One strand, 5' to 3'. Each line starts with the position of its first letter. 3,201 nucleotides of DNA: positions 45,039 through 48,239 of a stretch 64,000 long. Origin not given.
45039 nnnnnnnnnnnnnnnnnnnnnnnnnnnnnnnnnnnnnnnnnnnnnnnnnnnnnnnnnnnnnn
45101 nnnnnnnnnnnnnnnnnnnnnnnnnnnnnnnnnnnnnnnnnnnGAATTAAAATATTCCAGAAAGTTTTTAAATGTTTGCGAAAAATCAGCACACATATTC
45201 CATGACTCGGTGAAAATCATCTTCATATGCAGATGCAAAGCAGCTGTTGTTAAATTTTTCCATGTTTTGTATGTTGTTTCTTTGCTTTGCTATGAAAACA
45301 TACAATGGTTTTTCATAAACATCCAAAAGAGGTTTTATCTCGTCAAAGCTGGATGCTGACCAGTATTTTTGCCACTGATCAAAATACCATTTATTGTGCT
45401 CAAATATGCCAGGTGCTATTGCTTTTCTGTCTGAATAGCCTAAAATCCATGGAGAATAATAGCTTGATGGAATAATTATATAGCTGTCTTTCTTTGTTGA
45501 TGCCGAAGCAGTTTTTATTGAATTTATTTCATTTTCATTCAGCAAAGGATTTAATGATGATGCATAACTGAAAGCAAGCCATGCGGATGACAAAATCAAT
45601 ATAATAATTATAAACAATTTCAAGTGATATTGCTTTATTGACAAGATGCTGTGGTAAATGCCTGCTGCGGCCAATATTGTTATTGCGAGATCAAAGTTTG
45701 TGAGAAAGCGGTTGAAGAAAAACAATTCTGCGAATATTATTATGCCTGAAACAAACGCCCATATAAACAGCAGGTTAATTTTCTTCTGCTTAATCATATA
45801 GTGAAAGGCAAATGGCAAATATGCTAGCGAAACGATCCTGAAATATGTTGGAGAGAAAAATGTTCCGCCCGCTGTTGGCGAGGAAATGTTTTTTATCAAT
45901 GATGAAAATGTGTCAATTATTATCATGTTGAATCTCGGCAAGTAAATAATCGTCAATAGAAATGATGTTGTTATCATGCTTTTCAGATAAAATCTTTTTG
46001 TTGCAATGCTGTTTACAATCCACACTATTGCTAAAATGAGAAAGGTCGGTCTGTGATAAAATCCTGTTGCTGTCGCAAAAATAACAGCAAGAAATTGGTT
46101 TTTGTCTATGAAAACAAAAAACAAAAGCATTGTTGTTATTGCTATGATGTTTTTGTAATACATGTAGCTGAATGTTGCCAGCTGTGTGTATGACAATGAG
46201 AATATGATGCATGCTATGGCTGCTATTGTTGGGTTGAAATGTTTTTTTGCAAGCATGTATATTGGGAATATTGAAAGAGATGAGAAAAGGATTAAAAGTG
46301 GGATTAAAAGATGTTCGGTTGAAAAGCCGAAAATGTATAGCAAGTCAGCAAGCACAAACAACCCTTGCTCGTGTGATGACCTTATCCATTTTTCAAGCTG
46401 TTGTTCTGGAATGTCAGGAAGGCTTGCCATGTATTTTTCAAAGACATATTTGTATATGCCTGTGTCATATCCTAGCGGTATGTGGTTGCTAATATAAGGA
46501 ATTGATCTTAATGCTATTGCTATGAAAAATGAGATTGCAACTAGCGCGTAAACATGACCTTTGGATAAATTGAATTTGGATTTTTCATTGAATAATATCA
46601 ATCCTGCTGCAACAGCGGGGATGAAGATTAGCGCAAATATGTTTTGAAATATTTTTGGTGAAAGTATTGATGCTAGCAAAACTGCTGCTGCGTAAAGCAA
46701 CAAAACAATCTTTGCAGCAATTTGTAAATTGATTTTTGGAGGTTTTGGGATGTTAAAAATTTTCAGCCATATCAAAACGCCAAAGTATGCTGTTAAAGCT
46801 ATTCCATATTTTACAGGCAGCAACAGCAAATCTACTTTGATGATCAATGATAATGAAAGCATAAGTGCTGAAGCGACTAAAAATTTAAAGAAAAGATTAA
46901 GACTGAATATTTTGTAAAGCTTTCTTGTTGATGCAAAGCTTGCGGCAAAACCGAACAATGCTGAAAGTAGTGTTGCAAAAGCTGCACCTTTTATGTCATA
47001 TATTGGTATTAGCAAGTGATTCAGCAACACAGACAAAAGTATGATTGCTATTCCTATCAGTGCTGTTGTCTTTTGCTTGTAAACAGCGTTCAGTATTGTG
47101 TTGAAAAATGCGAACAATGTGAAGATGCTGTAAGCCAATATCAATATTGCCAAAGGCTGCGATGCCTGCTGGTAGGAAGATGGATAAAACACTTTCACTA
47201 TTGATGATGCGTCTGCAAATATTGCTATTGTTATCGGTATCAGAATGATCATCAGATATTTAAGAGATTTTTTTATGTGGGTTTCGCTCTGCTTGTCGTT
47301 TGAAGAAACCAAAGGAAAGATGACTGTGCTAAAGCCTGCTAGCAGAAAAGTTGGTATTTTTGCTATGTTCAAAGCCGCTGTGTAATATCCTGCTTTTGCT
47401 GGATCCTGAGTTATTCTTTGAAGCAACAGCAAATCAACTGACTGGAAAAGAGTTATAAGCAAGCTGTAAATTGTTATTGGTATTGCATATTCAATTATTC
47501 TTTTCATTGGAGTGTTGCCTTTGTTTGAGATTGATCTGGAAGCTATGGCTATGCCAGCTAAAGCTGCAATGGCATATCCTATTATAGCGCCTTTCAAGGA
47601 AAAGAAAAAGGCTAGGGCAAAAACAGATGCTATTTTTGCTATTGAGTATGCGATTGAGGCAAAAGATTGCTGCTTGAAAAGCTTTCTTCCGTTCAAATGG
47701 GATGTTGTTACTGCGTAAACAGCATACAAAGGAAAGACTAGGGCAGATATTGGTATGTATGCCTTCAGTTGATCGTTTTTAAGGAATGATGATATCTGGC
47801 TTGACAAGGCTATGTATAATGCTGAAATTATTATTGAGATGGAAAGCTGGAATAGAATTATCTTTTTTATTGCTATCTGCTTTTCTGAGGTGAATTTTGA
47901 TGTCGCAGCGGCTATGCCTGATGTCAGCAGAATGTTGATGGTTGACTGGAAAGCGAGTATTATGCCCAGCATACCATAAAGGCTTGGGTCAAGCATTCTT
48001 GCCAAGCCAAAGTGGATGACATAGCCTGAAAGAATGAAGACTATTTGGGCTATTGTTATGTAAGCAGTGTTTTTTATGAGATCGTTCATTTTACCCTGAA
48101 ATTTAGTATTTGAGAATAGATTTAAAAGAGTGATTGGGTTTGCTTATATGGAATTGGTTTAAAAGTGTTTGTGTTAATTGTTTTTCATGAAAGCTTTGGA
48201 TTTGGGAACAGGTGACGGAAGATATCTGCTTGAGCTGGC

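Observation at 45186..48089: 967-aa fusion of a Wzx-like MOP flippase with a second large polytopic domain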

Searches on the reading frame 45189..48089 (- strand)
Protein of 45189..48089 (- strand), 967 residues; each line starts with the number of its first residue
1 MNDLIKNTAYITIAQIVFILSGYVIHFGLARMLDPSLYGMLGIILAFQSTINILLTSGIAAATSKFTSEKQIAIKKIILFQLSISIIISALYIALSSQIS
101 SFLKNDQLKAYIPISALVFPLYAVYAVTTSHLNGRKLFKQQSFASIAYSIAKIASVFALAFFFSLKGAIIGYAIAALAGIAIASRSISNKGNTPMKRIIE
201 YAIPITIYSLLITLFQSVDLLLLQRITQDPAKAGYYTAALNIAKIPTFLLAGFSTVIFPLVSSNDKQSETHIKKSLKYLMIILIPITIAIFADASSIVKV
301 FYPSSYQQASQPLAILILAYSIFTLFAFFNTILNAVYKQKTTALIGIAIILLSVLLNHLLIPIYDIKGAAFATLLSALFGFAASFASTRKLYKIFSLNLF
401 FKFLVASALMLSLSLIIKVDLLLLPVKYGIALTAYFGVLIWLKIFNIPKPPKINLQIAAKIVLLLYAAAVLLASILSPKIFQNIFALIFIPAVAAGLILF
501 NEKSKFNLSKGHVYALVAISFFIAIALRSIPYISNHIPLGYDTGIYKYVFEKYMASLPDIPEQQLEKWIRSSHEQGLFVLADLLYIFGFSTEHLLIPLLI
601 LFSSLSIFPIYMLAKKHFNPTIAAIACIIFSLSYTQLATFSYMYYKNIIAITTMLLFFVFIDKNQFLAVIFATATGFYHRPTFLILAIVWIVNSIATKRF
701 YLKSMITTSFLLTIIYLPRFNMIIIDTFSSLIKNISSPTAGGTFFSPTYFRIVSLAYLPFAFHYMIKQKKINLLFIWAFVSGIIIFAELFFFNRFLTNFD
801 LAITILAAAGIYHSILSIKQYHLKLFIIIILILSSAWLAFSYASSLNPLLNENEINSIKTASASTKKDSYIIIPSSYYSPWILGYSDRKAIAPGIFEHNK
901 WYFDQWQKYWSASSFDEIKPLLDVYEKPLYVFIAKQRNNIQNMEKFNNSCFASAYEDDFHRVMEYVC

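Call 4: search_protein_families(library=pfam, proteins=[window:45189-48089:-], max_evalue=1)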
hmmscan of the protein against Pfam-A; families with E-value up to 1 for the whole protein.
window:45189-48089:- (967 aa): 2 families
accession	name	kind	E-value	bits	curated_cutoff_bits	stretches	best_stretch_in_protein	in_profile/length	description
PF13440.11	Polysacc_synt_3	-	3.3e-28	99.2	23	1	29-310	2-292/293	Polysaccharide biosynthesis protein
PF01943.22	Polysacc_synt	-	1.3e-24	87.6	28.2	1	4-263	1-272/274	Polysaccharide biosynthesis protein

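Call 5: search_protein_families(library=ncbifam, proteins=[window:45189-48089:-], max_evalue=1)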
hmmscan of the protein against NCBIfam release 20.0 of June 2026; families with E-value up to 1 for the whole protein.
window:45189-48089:- (967 aa): 0 families

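Call 11: find_encoding_contigs(protein=window:45189-48089:-, flank=10000)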
Protein window:45189-48089:- (967 aa): no gene with exactly this product is on record in the collection.

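Call 28: search_protein_representatives(protein=window:45189-48089:-)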
Query: 967 residues. Proteins with E-value up to 0.001 (for the whole library): 11143; up to 1e-10: 2047; up to 1e-30: 506. The best 150 are listed.
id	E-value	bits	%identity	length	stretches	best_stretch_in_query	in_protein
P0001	1.4e-231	787.9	92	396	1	572-967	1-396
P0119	2.0e-118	413.5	43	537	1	469-967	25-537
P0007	3.6e-103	363.1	42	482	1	516-967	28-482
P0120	8.7e-94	332.0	39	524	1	455-960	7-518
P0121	1.6e-93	331.2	38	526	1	474-956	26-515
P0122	4.8e-92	326.3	37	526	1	466-967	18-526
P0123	7.4e-83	295.9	35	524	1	462-965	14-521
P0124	9.6e-83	295.5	44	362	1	626-967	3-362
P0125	9.3e-82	292.2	38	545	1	464-967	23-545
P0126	3.4e-81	290.4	37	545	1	463-967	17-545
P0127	3.5e-80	287.0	36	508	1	464-961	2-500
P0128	1.8e-76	274.7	35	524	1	462-959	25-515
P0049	3.4e-73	263.9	39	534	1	462-967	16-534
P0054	8.6e-73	262.6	39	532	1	462-967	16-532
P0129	1.8e-72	261.5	31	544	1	459-965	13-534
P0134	2.0e-67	244.8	32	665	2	515-956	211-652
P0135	7.0e-67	243.0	37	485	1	3-442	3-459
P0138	3.5e-66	240.7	35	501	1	6-440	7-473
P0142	9.1e-65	236.0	30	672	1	472-957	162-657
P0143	1.7e-64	235.1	37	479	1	6-446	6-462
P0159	2.3e-59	218.1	34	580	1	515-967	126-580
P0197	3.7e-53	197.6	36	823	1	445-940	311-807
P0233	5.4e-50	187.1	33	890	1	7-384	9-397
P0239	2.9e-49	184.7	31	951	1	6-438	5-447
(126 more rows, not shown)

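Call 29: search_protein_families(library=pfam, proteins=[P0197, P0233, P0239, P0134, P0142, P0159], max_evalue=0.01)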
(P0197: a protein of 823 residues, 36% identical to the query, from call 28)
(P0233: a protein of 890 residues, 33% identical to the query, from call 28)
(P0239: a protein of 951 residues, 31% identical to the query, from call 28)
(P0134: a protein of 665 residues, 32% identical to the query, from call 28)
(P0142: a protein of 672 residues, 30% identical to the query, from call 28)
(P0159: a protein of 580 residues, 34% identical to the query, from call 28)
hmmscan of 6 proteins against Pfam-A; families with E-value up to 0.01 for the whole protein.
P0197 (823 aa): 3 families
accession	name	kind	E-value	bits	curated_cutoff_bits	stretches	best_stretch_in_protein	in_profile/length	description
PF03706.18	LPG_synthase_TM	-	2.9e-29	102.9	33.4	1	9-293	3-302/302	Lysylphosphatidylglycerol synthase TM region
PF13231.12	PMT_2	-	3.4e-07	31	26.1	1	429-585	4-155/160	Dolichyl-phosphate-mannose-protein mannosyltransferase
PF14897.12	EpsG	-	0.0032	17.1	30.1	1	403-704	22-304/326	EpsG family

P0233 (890 aa): 4 families
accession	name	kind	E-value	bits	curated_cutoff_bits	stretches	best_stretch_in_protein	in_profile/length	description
PF01943.22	Polysacc_synt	-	6.1e-26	91.9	28.2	1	9-271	4-272/274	Polysaccharide biosynthesis protein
PF13440.11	Polysacc_synt_3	-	3.3e-21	76.2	23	1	31-322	2-291/293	Polysaccharide biosynthesis protein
PF03023.19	MurJ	-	2.9e-07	29.9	27.4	1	80-438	56-428/451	Lipid II flippase MurJ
PF01554.23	MatE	-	0.0019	18.4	24.9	1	218-369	7-157/161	MatE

P0239 (951 aa): 4 families
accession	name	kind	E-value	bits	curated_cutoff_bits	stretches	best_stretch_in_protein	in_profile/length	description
PF01943.22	Polysacc_synt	-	1.4e-29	103.9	28.2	1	5-267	3-273/274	Polysaccharide biosynthesis protein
PF13440.11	Polysacc_synt_3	-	4.3e-26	92.3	23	1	29-317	3-291/293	Polysaccharide biosynthesis protein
PF03023.19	MurJ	-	1.3e-15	57.5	27.4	2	237-422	233-424/451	Lipid II flippase MurJ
PF01554.23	MatE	-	0.00021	21.5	24.9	1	238-361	30-155/161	MatE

P0134 (665 aa): 1 family
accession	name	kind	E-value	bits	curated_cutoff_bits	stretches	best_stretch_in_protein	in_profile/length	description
PF13231.12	PMT_2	-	1.6e-06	28.9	26.1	1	295-406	27-149/160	Dolichyl-phosphate-mannose-protein mannosyltransferase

P0142 (672 aa): 0 families

P0159 (580 aa): 1 family
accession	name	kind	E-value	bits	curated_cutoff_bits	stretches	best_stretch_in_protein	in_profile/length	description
PF13231.12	PMT_2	-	0.00069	20.3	26.1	1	177-323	2-149/160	Dolichyl-phosphate-mannose-protein mannosyltransferase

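Call 37: find_related_loci(query=window:45189-48089:-, collection=genome_contigs, flank=8000)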
Query window:45189-48089:- (967 aa) in genome_contigs; peptide patterns used: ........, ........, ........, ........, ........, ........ (x = any residue, [..] = any of these).
104 stretches matched a pattern; 2 encode a relative of the query (tblastn E <= 1e-3); 2 distinct loci.
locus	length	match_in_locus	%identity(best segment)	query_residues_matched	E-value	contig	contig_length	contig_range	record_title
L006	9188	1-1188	92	572-967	0e+0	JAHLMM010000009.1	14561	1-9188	MAG: Candidatus Aenigmatarchaeota archaeon isolate DRTY-6_1_bin_65 NODE_9_length_14561_cov_1.53145, whole genome shotgun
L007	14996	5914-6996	23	29-376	2e-5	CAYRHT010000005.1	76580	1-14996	MAG TPA_asm: uncultured Gammaproteobacteria bacterium isolate binchicken_co28_75 genome assembly, contig: NODE_233_lengt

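Call 39: find_related_loci(query=window:45189-48089:-, collection=metagenome_contigs, flank=8000)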
Query window:45189-48089:- (967 aa) in metagenome_contigs; peptide patterns used: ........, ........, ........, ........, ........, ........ (x = any residue, [..] = any of these).
169 stretches matched a pattern; 1 encode a relative of the query (tblastn E <= 1e-3); 1 distinct loci.
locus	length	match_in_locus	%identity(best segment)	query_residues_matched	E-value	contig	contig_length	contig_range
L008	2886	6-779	25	135-378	2e-9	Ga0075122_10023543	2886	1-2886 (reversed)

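Call 67: find_encoding_contigs(protein=P0135, flank=8000, max_places=2)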
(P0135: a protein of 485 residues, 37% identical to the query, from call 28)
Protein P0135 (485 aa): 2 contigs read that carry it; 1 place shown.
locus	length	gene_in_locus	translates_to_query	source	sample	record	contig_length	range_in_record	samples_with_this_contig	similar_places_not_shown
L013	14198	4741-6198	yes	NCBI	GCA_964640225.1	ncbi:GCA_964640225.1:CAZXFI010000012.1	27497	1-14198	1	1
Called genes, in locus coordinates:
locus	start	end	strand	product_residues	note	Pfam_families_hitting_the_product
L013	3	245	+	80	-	?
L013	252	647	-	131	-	-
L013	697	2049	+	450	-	-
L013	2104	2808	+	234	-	PF00535:Glycos_transf_2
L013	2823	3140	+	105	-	PF10066:DUF2304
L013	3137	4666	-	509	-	-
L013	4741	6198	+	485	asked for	PF01943:Polysacc_synt, PF13440:Polysacc_synt_3, PF03023:MurJ, PF01554:MatE (weak)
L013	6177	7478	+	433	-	-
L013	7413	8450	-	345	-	PF01073:3Beta_HSD, PF01370:Epimerase, PF02719:Polysacc_synt_2, PF04321:RmlD_sub_bind, PF13460:NAD_binding_10, PF16363:GDP_Man_Dehyd, PF07993:NAD_binding_4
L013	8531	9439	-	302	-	PF03706:LPG_synthase_TM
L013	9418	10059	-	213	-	PF02811:PHP, PF13263:PHP_C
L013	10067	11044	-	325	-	PF01040:UbiA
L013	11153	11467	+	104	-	PF07760:DUF1616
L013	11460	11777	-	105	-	PF00085:Thioredoxin, PF13899:Thioredoxin_7 (weak), PF13098:Thioredoxin_2, PF13905:Thioredoxin_8 (weak)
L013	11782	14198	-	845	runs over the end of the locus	PF01370:Epimerase, PF16363:GDP_Man_Dehyd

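Call 68: find_encoding_contigs(protein=P0197, flank=8000, max_places=2)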
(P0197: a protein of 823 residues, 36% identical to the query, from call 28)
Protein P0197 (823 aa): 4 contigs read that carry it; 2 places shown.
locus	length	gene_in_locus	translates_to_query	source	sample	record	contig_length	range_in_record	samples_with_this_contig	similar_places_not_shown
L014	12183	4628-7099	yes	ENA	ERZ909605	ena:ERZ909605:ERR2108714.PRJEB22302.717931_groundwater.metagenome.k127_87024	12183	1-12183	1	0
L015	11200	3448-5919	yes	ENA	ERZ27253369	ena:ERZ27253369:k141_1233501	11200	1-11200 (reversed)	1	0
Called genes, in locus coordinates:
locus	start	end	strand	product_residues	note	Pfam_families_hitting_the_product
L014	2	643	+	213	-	?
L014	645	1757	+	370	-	PF13439:Glyco_transf_4, PF13579:Glyco_trans_4_4 (weak), PF20706:GT4-conflict (weak), PF00534:Glycos_transf_1, PF13692:Glyco_trans_1_4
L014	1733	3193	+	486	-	-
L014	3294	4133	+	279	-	-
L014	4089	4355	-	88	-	-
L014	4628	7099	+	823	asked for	PF03706:LPG_synthase_TM, PF13231:PMT_2 (weak)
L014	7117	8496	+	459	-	-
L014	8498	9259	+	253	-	PF07760:DUF1616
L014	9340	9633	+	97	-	-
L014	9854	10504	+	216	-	PF01909:NTP_transf_2 (weak), PF18765:Polbeta (faint)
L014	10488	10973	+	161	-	-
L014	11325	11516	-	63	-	-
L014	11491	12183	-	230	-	?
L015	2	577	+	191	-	?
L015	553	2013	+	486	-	-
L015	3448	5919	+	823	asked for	PF03706:LPG_synthase_TM, PF13231:PMT_2 (weak)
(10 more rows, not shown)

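Call 84: list_cluster_members(proteins=[P0135, P0138, P0143, P0233, P0239, P0197, P0134, P0142, P0119, P0040])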
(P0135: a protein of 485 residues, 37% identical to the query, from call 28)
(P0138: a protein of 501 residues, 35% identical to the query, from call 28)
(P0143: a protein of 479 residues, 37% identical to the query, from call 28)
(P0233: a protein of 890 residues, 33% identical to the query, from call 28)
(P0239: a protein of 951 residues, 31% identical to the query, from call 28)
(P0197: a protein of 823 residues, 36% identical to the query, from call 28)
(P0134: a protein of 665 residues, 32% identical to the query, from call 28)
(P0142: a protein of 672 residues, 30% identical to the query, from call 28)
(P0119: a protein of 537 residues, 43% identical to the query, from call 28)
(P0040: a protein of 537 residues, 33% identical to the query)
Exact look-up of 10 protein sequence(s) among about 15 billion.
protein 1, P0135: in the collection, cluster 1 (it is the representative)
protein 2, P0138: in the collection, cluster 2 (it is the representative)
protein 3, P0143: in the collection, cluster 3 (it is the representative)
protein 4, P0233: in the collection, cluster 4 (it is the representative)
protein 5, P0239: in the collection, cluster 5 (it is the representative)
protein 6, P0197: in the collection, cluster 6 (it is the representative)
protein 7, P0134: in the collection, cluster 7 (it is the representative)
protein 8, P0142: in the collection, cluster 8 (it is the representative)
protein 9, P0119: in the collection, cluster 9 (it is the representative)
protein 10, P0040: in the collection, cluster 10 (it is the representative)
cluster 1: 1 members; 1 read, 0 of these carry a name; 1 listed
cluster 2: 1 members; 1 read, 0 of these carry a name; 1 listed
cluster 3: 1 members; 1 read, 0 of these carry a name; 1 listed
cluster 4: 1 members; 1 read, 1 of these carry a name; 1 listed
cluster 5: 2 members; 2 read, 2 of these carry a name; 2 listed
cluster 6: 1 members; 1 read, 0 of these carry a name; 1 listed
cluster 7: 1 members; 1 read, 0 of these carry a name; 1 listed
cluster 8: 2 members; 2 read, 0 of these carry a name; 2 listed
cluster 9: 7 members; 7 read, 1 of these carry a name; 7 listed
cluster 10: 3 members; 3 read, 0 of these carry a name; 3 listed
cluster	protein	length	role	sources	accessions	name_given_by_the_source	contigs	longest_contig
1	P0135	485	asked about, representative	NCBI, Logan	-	-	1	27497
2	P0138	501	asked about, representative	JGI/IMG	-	-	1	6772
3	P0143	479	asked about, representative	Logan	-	-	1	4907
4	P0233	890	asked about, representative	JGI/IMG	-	stage V sporulation protein B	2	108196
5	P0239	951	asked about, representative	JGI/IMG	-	stage V sporulation protein B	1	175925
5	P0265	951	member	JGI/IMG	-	stage V sporulation protein B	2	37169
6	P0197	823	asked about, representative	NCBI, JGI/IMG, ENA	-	-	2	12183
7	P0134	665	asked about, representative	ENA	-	-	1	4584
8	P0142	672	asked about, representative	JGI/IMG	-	-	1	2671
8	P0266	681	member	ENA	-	-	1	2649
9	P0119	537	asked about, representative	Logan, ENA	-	-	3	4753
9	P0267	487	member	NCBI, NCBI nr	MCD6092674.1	MAG: EpsG family protein, partial [Candidatus Aenigmarchaeota archaeon] | EpsG family protein [Candidatus Aenigmarchaeota archaeon]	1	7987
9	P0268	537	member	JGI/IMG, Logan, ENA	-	-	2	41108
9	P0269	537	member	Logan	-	-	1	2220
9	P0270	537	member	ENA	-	-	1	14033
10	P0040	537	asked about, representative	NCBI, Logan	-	-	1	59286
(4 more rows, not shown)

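Call 85: find_encoding_contigs(protein=P0268, flank=9000, max_places=2)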
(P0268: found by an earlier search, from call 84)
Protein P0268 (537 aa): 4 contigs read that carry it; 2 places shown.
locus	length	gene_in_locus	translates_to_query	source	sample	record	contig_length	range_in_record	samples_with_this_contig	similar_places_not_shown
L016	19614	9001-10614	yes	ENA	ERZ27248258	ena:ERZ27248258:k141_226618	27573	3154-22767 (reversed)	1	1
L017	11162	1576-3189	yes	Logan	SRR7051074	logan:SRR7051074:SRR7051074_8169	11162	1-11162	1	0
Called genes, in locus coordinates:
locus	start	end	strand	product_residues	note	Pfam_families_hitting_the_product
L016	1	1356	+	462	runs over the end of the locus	PF04326:SLFN_AlbA_2, PF13749:HATPase_c_4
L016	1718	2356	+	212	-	-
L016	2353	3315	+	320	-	PF08843:AbiEii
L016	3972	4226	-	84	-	-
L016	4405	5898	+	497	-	PF13173:AAA_14, PF13635:DUF4143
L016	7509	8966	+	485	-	PF01943:Polysacc_synt, PF13440:Polysacc_synt_3, PF03023:MurJ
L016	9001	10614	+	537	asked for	PF13231:PMT_2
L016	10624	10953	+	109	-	PF07760:DUF1616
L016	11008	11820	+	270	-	PF13338:AbiEi_4 (weak)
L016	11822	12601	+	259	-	PF08843:AbiEii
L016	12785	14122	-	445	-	PF01637:ATPase_2 (faint), PF13173:AAA_14, PF13635:DUF4143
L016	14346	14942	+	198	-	PF13412:HTH_24 (weak)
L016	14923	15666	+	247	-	-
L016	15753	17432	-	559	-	-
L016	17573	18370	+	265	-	-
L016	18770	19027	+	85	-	-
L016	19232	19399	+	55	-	-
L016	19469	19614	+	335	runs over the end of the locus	PF09999:DUF2240 (weak), PF01336:tRNA_anti-codon (weak), PF08646:Rep_fac-A_C (faint)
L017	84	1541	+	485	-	PF01943:Polysacc_synt, PF13440:Polysacc_synt_3, PF03023:MurJ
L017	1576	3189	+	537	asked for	PF13231:PMT_2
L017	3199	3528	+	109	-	PF07760:DUF1616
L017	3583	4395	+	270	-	PF13338:AbiEi_4 (weak)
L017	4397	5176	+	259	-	PF08843:AbiEii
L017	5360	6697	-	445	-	PF01637:ATPase_2 (faint), PF13173:AAA_14, PF13635:DUF4143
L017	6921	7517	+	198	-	PF13412:HTH_24 (weak)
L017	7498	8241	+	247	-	-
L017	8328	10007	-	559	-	-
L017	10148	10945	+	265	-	-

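Call 101: search_protein_families(library=ncbifam, proteins=[P0197, L016:7509-8963:+], max_evalue=0.001)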
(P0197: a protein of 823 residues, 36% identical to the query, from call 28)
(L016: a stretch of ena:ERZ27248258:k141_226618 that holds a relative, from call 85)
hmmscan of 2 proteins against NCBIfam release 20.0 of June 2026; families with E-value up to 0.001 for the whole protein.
P0197 (823 aa): 2 families
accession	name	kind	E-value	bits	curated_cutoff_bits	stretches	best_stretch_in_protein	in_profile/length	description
TIGR00374.1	TIGR00374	subfamily_domain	9.4e-14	51.5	43.2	1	10-307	2-320/323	flippase-like domain-containing protein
NF033480.1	bifunc_MprF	equivalog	4e-05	22.1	600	1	9-356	10-356/841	bifunctional lysylphosphatidylglycerol flippase/synthetase MprF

L016:7509-8963:+ (485 aa): 7 families
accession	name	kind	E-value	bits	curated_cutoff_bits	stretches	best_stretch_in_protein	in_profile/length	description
TIGR02900.1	spore_V_B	equivalog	7.2e-17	61.3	372.3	1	7-444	3-477/488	stage V sporulation protein B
TIGR01695.1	murJ_mviN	equivalog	1.4e-11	43.8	235.55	1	6-458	3-497/506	murein biosynthesis integral membrane protein MurJ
NF007773.0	PRK10459.1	equivalog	5.6e-10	38.8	273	1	2-457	4-461/492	MOP flippase family protein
NF050818.1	PolSacchBiosHfsF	equivalog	1.7e-06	27.3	700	1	28-427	25-429/468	polysaccharide biosynthesis protein HfsF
NF058658.1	Oglyco_Wzx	exception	2.6e-06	26.8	720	1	23-406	28-407/478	O-glycosylation flippase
NF011679.0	PRK15099.1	equivalog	1.5e-05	24.5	325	1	4-393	2-401/416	lipid III flippase WzxE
TIGR00797.1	matE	subfamily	1.9e-05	23.8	147.4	1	252-408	39-201/396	MATE family efflux transporter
